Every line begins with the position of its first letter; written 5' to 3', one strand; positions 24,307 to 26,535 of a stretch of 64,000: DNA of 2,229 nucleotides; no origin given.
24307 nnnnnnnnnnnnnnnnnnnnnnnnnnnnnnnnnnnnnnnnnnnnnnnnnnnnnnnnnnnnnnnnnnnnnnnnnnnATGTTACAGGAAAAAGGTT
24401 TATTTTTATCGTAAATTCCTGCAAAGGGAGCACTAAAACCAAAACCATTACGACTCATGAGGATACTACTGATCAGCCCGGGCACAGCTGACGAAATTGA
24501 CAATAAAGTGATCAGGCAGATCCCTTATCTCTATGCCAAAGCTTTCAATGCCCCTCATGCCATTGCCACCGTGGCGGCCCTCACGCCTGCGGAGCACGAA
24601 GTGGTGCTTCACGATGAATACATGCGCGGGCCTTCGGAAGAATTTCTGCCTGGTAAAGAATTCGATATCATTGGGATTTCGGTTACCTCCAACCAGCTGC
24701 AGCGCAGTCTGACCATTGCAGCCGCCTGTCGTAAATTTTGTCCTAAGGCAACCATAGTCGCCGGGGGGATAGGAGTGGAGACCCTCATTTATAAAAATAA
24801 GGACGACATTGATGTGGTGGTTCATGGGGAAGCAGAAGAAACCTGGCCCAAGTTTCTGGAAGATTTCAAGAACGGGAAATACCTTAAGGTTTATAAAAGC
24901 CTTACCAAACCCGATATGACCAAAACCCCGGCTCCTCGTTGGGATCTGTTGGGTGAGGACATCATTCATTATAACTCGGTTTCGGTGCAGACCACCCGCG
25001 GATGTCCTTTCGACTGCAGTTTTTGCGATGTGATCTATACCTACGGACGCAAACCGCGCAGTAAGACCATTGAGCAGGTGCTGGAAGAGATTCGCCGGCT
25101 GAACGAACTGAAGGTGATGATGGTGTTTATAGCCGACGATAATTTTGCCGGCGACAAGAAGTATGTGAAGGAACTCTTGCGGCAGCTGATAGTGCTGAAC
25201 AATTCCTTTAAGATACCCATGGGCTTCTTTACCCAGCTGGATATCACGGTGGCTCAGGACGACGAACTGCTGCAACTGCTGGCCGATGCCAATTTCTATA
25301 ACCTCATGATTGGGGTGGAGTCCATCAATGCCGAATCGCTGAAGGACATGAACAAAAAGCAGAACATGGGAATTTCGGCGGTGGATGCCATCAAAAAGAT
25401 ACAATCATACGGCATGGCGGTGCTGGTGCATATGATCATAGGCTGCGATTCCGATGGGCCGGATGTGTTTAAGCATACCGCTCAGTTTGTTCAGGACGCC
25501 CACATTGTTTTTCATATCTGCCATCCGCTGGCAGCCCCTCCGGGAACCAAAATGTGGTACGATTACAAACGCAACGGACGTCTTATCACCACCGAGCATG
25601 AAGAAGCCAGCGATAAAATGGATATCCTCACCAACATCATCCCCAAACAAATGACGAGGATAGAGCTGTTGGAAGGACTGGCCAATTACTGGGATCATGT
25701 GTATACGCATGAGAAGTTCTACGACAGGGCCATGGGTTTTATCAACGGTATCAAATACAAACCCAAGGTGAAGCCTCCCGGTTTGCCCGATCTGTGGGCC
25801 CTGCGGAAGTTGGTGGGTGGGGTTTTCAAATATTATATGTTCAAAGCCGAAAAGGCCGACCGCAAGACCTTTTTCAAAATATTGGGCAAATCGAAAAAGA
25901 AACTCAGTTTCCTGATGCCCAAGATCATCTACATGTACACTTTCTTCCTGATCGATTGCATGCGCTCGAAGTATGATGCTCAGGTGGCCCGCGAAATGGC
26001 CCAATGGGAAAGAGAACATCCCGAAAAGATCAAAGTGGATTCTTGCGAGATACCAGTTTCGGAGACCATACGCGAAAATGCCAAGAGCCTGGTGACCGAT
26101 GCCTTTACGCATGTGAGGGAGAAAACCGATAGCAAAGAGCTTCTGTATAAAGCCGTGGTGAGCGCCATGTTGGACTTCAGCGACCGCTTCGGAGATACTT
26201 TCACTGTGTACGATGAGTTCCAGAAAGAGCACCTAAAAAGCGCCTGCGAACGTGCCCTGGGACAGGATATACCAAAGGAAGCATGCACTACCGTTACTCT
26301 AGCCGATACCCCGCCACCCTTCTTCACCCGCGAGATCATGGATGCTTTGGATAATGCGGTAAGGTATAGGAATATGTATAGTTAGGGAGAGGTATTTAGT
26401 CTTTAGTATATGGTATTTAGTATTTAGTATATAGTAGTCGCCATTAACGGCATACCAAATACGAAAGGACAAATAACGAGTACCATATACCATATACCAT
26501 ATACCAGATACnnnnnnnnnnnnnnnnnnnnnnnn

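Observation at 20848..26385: Cluster encoding an O-methyltransferase and two cobalamin-type radical SAM enzymes, divergent from an EamA exporter, product unknown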

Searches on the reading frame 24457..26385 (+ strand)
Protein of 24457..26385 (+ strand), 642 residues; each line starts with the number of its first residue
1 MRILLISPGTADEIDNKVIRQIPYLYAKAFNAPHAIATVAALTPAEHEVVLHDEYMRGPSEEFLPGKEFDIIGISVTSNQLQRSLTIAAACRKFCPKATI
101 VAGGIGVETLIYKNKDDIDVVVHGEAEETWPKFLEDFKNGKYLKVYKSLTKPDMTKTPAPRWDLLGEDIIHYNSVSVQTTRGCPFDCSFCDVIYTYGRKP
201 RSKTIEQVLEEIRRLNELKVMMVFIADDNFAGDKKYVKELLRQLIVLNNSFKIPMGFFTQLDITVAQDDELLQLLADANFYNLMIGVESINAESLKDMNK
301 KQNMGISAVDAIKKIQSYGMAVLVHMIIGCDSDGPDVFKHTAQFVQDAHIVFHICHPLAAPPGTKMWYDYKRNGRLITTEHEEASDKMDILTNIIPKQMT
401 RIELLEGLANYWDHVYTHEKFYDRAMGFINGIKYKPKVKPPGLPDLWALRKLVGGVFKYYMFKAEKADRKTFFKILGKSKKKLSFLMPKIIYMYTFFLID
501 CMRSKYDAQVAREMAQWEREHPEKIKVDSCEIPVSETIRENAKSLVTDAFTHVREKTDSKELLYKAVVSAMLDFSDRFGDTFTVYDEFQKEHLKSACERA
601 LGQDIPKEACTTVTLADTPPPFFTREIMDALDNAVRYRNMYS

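Call 5: search_protein_families(library=pfam, proteins=[window:24457-26385:+])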
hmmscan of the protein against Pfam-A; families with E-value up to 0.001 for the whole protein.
window:24457-26385:+ (642 aa): 3 families
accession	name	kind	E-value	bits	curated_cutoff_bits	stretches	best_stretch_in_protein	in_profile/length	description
PF04055.27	Radical_SAM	-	1.5e-18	68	29.5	1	178-344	2-165/166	Radical SAM superfamily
PF13282.11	DUF4070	-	1e-08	35.8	22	1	364-491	1-122/144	Domain of unknown function (DUF4070)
PF02310.24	B12-binding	-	9.4e-07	29.1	32.1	1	36-131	17-118/121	B12 binding domain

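Call 6: search_protein_families(library=ncbifam, proteins=[window:24457-26385:+])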
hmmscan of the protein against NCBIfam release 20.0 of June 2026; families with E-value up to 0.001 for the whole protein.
window:24457-26385:+ (642 aa): 28 families (the best 25 are shown)
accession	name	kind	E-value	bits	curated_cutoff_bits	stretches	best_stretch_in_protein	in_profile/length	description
TIGR04479.1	bcpD_PhpK_rSAM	subfamily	5.2e-24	84.5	600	1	173-350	240-411/504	PhpK family radical SAM P-methyltransferase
TIGR04367.1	HpnR_B12_rSAM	equivalog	1.5e-22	79.9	650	1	45-400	35-397/490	hopanoid C-3 methylase HpnR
TIGR04013.1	B12_SAM_MJ_1487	hypoth_equivalog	1.8e-22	79.7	251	1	40-367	14-354/382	TIGR04013 family B12-binding domain/radical SAM domain-containing protein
TIGR02026.1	BchE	equivalog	1.8e-21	76.6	481.35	1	70-422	65-434/497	magnesium-protoporphyrin IX monomethyl ester anaerobic oxidative cyclase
TIGR04072.2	rSAM_ladder_B12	equivalog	6e-21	74.6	360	1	70-371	60-373/443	lipid biosynthesis B12-binding/radical SAM protein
TIGR03471.1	HpnJ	equivalog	3.1e-20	72.5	577.6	1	174-419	197-436/472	hopanoid biosynthesis associated radical SAM protein HpnJ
NF033712.0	B12_rSAM_KedN5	subfamily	1.6e-19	69.6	700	2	170-365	191-386/624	KedN5 family methylcobalamin-dependent radical SAM C-methyltransferase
TIGR03975.1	rSAM_ocin_1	subfamily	2.1e-19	69.4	281.85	2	173-346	260-428/606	RiPP maturation radical SAM C-methyltransferase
TIGR04014.1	B12_SAM_MJ_0865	equivalog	1.1e-18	67.3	360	1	90-388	63-379/434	methyl-coenzyme M reductase glutamine C-methyltransferase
NF038361.1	rSAM_Sden_1168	equivalog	7.6e-18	64.4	575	1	176-381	284-483/560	Sden_1168 family B12-binding radical SAM P-methyltransferase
NF050148.1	rSAM_ApyD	equivalog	2.3e-14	52.8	750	1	70-370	76-393/645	RiPP biosynthesis radical SAM protein ApyD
TIGR04295.1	B12_rSAM_oligo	hypoth_equivalog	2.2e-13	49.7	400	1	115-309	121-323/422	TIGR04295 family B12-binding domain-containing radical SAM protein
NF040542.1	rSAM_RCCLKC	equivalog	7.2e-13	48.5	450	1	141-322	149-324/423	arsinothricin biosynthesis radical SAM protein ArsL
TIGR00089.1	TIGR00089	subfamily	5.6e-12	45.2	251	1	92-350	63-320/429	MiaB/RimO family radical SAM methylthiotransferase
NF045585.1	rSAM_slr0320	equivalog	5.6e-11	41.6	775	1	175-324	236-383/511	photosystem II high light acclimation radical SAM protein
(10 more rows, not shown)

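Call 16: find_homologous_proteins(query=window:24457-26385:+)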
Query window:24457-26385:+ (642 aa): 2335 proteins with E <= 0.001 among 8000 candidates; the best 120 are listed.
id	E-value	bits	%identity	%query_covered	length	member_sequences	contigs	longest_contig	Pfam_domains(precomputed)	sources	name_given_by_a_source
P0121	0.0e+0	1375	92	100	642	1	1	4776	PF04055.28,PF13282.12,PF02310.25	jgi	jgi:radical SAM superfamily enzyme YgiQ (UPF0313 family)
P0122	0.0e+0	1347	90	100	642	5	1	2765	PF04055.28,PF13282.12,PF02310.25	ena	-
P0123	0.0e+0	1329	88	100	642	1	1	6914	PF04055.28,PF13282.12,PF02310.25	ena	-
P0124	0.0e+0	1305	87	100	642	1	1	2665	PF04055.28,PF13282.12,PF02310.25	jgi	jgi:radical SAM superfamily enzyme YgiQ (UPF0313 family)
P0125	0.0e+0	1296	86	100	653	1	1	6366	PF04055.28,PF13282.12,PF02310.25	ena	-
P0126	0.0e+0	1294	85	100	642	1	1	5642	PF04055.28,PF13282.12,PF02310.25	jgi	jgi:radical SAM superfamily enzyme YgiQ (UPF0313 family)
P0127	0.0e+0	1251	83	100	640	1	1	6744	PF04055.28,PF13282.12,PF02310.25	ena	-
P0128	0.0e+0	1130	74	100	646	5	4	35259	PF04055.28,PF13282.12,PF02310.25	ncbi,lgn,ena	-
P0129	0.0e+0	1127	74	100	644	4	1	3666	PF04055.28,PF13282.12,PF02310.25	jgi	-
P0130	0.0e+0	1025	68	100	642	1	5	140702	PF04055.28,PF13282.12,PF02310.25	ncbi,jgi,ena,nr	ncbi:MAG TPA: radical SAM protein [Bacteroidales bacterium]|nr:radical SAM protein [Bacteroidales ba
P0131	0.0e+0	1023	68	100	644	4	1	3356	PF04055.28,PF13282.12,PF02310.25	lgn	-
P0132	0.0e+0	1022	68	100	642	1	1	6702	PF04055.28,PF13282.12,PF02310.25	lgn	-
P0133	0.0e+0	1015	68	100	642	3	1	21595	PF04055.28,PF13282.12,PF02310.25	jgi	-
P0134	0.0e+0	1011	68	100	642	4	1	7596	PF04055.28,PF13282.12,PF02310.25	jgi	jgi:radical SAM superfamily enzyme YgiQ (UPF0313 family)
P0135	9.2e-297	1003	66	100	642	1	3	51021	PF04055.28,PF13282.12,PF02310.25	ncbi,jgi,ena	-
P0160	1.9e-265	900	60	100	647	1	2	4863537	PF04055.28,PF13282.12,PF02310.25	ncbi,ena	-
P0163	2.9e-264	896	61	100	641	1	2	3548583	PF04055.28,PF13282.12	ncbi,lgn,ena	-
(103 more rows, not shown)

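Call 17: find_encoding_contigs(protein=P0130, flank=10000, max_places=1)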
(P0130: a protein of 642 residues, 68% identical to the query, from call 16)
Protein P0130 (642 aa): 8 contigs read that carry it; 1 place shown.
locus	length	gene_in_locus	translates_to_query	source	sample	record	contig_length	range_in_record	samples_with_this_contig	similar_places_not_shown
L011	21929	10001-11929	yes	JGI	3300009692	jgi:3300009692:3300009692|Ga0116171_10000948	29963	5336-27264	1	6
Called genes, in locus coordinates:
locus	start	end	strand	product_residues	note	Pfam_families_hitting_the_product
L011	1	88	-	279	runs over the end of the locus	-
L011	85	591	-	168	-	PF00186:DHFR_1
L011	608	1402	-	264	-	PF00303:Thymidylat_synt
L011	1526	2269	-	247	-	-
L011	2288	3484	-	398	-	-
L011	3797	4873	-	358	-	PF01869:BcrAD_BadFG (faint), PF00871:Acetate_kinase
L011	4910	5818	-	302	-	PF01515:PTA_PTB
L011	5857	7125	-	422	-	PF16217:M64_N, PF09471:Peptidase_M64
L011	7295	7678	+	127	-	-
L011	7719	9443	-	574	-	PF04371:PAD_porph, PF18962:Por_Secre_tail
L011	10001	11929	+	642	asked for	PF02310:B12-binding (weak), PF04055:Radical_SAM, PF13282:DUF4070 (weak)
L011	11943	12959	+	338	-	PF13593:SBF_like, PF01758:SBF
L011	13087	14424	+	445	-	PF00206:Lyase_1, PF08328:ASL_C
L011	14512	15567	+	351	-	PF04231:Endonuclease_1, PF18962:Por_Secre_tail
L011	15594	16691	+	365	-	PF04231:Endonuclease_1, PF18962:Por_Secre_tail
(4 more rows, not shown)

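Call 18: find_encoding_contigs(protein=P0160, flank=10000, max_places=1)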
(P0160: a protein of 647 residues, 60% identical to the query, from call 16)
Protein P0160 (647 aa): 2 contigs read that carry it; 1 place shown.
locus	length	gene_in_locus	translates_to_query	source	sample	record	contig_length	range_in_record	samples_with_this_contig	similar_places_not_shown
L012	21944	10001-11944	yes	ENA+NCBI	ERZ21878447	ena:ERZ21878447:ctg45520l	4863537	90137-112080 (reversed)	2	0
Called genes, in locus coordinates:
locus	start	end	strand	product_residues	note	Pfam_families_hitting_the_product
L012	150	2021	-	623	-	PF00884:Sulfatase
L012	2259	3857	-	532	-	PF00400:WD40 (faint), PF17164:DUF5122, PF18962:Por_Secre_tail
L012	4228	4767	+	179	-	-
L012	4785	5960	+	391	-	PF09587:PGA_cap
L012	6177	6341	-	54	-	-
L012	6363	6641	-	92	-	-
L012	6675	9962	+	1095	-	PF14691:Fer4_20, PF00070:Pyr_redox (faint), PF01266:DAO (weak), PF01593:Amino_oxidase (faint), PF07992:Pyr_redox_2, PF13450:NAD_binding_8, PF13738:Pyr_redox_3 (faint)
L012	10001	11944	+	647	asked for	PF02310:B12-binding (weak), PF04055:Radical_SAM, PF13282:DUF4070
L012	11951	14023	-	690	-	PF00009:GTP_EFTU, PF22042:EF-G_D2, PF03144:GTP_EFTU_D2, PF14492:EFG_III, PF16658:RF3_C (weak), PF03764:EFG_IV, PF00679:EFG_C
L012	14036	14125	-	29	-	-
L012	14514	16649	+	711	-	PF12895:ANAPC3 (faint), PF13231:PMT_2 (weak), PF13432:TPR_16 (weak), PF23914:TPR_CcmH_CycH (weak), PF07719:TPR_2 (weak), PF13371:TPR_9 (weak), PF00515:TPR_1, PF07719:TPR_2 (weak), +8 more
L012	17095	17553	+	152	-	PF09912:DUF2141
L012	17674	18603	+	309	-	-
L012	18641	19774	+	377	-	PF08541:ACP_syn_III_C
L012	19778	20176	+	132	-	-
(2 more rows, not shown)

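Call 19: find_encoding_contigs(protein=P0163, flank=10000, max_places=1)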
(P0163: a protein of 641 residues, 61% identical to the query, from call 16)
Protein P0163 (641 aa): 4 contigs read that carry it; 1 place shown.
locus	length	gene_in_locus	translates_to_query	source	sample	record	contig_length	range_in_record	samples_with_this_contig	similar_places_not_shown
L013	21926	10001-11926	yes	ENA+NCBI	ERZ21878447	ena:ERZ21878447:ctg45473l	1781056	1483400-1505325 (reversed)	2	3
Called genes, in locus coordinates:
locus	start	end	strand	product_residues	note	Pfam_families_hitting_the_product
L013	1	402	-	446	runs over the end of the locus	PF05569:Peptidase_M56, PF03544:TonB_C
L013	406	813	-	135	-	PF03965:Penicillinase_R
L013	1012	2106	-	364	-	PF02615:Ldh_2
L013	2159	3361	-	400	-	PF01266:DAO, PF07992:Pyr_redox_2 (faint)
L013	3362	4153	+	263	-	PF05708:Peptidase_C92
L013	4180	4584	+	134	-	PF12870:DUF4878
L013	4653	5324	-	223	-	-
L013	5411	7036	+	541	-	PF00501:AMP-binding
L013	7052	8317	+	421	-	PF00890:FAD_binding_2 (weak), PF01134:GIDA (faint), PF01494:FAD_binding_3, PF03486:HI0933_like, PF07992:Pyr_redox_2, PF12831:FAD_oxidored, PF00890:FAD_binding_2 (weak), PF22780:HI0933_like_1st, +2 more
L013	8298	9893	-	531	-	PF01494:FAD_binding_3 (weak), PF01266:DAO (faint), PF03486:HI0933_like (faint), PF21688:FAD-depend_C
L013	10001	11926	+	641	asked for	PF04055:Radical_SAM, PF13282:DUF4070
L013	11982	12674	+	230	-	-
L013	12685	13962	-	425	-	-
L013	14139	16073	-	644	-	PF00989:PAS, PF13188:PAS_8 (weak), PF13426:PAS_9, PF08447:PAS_3, PF00512:HisKA, PF02518:HATPase_c, PF00072:Response_reg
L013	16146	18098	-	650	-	PF12969:DUF3857, PF01841:Transglut_core (weak)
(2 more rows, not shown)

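Call 44: search_solved_structures(query=window:24457-26385:+, max_evalue=0.001)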
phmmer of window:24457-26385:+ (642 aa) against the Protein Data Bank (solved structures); distinct sequences matched with E-value up to 0.001: 6.
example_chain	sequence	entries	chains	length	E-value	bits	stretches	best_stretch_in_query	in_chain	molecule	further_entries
9ccb_A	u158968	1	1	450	2.1e-09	39.2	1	163-366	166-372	Radical SAM core domain-containing protein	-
6fd2_B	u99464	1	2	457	1.2e-06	30.1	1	173-347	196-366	Putative apramycin biosynthetic oxidoreductase 4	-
9n1b_A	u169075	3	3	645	0.00012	23.5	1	134-340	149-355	Radical SAM protein | Radical SAM enzyme CysS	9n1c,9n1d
7kdx_A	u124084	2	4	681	0.00034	22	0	178-231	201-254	Methyltransferase TokK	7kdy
7mjv_A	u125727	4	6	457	0.00034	22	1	117-314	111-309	tRNA-2-methylthio-N(6)-dimethylallyladenosine synthase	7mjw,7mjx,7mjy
7mjz_A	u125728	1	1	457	0.00034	22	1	117-304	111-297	tRNA-2-methylthio-N(6)-dimethylallyladenosine synthase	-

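Call 82: predict_structure(alignment_id=A1)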
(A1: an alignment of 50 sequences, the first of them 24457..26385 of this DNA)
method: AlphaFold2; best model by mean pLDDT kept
length: 642 residues; sequences in the alignment: 50
mean_pLDDT: 86.5   pTM: 0.86
mean pLDDT of the five models: 86.5, 85.5, 83.2, 83.1, 81.7
residues with pLDDT >= 90: 328; 70-90: 250; 50-70: 53; < 50: 11
segments of 3 or more residues with pLDDT < 50: 183-191
pLDDT, mean of each block of 10 residues (from residue 1): 93 78 83 91 95 93 95 85 89 96 78 76 85 93 85 87 92 87 46 57 92 95 83 87 97 90 90 96 89 88 89 95 91 93 96 89 80 87 62 91 96 94 95 90 69 85 90 90 78 88 90 94 90 83 94 90 90 88 90 93 64 77 85 75 50
secondary structure, 60 per line:
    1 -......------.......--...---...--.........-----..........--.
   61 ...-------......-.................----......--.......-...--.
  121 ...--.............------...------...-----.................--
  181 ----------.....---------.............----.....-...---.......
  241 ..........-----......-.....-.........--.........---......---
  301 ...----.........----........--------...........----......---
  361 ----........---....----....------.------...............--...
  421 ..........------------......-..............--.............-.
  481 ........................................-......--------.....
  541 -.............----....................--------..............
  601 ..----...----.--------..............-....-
elements in order: E2-7 H14-20 E29-31 H34-42 E48-53 H54-57 H60-63 E71-76 H78-94 E99-104 H107-113 E120-123 H126-138 E145-147 H162-171 E172-178 H191-195 H205-217 E222-226 H234-250 E256-261 H263-267 H269-277 E280-288 H292-297 H308-316 E321-328 H337-347 E352-357 H365-372 E376-379 H384-387 H401-415 H418-430 H443-448 H450-463 H466-478 H480-520 E525-527 H536-540 H542-554 H560-578 H587-602 H623-636 H638-641

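Call 84: fold_search(model_id=the predicted structure, library=pdb)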
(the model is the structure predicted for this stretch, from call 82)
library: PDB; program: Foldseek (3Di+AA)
matches with E <= 10: 1367; with E <= 0.001: 35
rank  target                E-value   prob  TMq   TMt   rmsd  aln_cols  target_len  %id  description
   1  6wtf_A                4.7e-13  1.00  0.45  0.53  14.8       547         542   14  Structure of radical S-adenosylmethionine methyltransferase, TsrM, from Kitasatospora setae with tryptophan substrate  (released 2020-12-23)
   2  6wte_A                1.1e-12  1.00  0.46  0.51  16.3       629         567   14  Structure of radical S-adenosylmethionine methyltransferase, TsrM, from Kitasatospora setae with cobalamin and [4Fe-4S (released 2020-12-23)
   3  6wtf_B                1.1e-12  1.00  0.45  0.52   7.0       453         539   15  Structure of radical S-adenosylmethionine methyltransferase, TsrM, from Kitasatospora setae with tryptophan substrate  (released 2020-12-23)
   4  6wte_B                1.6e-12  1.00  0.45  0.54   6.7       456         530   15  Structure of radical S-adenosylmethionine methyltransferase, TsrM, from Kitasatospora setae with cobalamin and [4Fe-4S (released 2020-12-23)
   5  6fd2_B                2.6e-12  1.00  0.50  0.69   6.6       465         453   16  Radical SAM 1,2-diol dehydratase AprD4 in complex with its substrate paromamine (released 2018-01-17)
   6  6fd2_A                5.6e-12  1.00  0.51  0.71   6.0       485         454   16  Radical SAM 1,2-diol dehydratase AprD4 in complex with its substrate paromamine (released 2018-01-17)
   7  9n1b                  9.1e-12  1.00  0.49  0.50  10.3       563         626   15  Crystal structure of CysS from Corallococcus sp. CA054B with 5'-deoxyadenosine, methionine, and pantetheinylated 3-metho (released 2026-01-28)
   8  9n1c                  2.0e-11  1.00  0.48  0.49  10.7       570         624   15  Crystal structure of CysS from Corallococcus sp. CA054B with 5'-deoxyadenosine, methionine, and pantetheinylated 3-ethox (released 2026-01-28)
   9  9ccb                  3.8e-11  1.00  0.43  0.63  10.7       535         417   14  X-ray crystal structure of methyl-coenzyme M reductase glutamine methylase (MgmA) from Methanothermobacter marburgensis  (released 2025-01-01)
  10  9n1d                  5.1e-11  1.00  0.49  0.50   9.9       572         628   15  Crystal structure of CysS from Corallococcus sp. CA054B with 5'-deoxyadenosine and methionine bound (released 2026-01-28)
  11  7kdy_B                1.9e-10  1.00  0.47  0.46  13.6       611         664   14  Crystal structure of Streptomyces tokunonesis TokK with hydroxycobalamin, 5'-deoxyadenosine, methionine, and (2R)-pant (released 2022-01-12)
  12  7kdy_A                2.8e-10  1.00  0.49  0.48  13.0       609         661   13  Crystal structure of Streptomyces tokunonesis TokK with hydroxycobalamin, 5'-deoxyadenosine, methionine, and (2R)-pant (released 2022-01-12)
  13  7mjz                  4.3e-10  1.00  0.40  0.56   6.3       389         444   17  The structure of MiaB with pentasulfide bridge (released 2021-09-15)
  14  7kdx_A                6.4e-10  1.00  0.49  0.48  11.2       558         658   15  Crystal structure of Streptomyces tokunonesis TokK with hydroxycobalamin, 5'-deoxyadenosine, and methionine (released 2022-01-12)
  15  9a6d_A                7.0e-10  1.00  0.38  0.52   7.2       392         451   15  Integrative model of MTAB-YVFG by crosslinking MS and deep learning (released 2024-09-18)
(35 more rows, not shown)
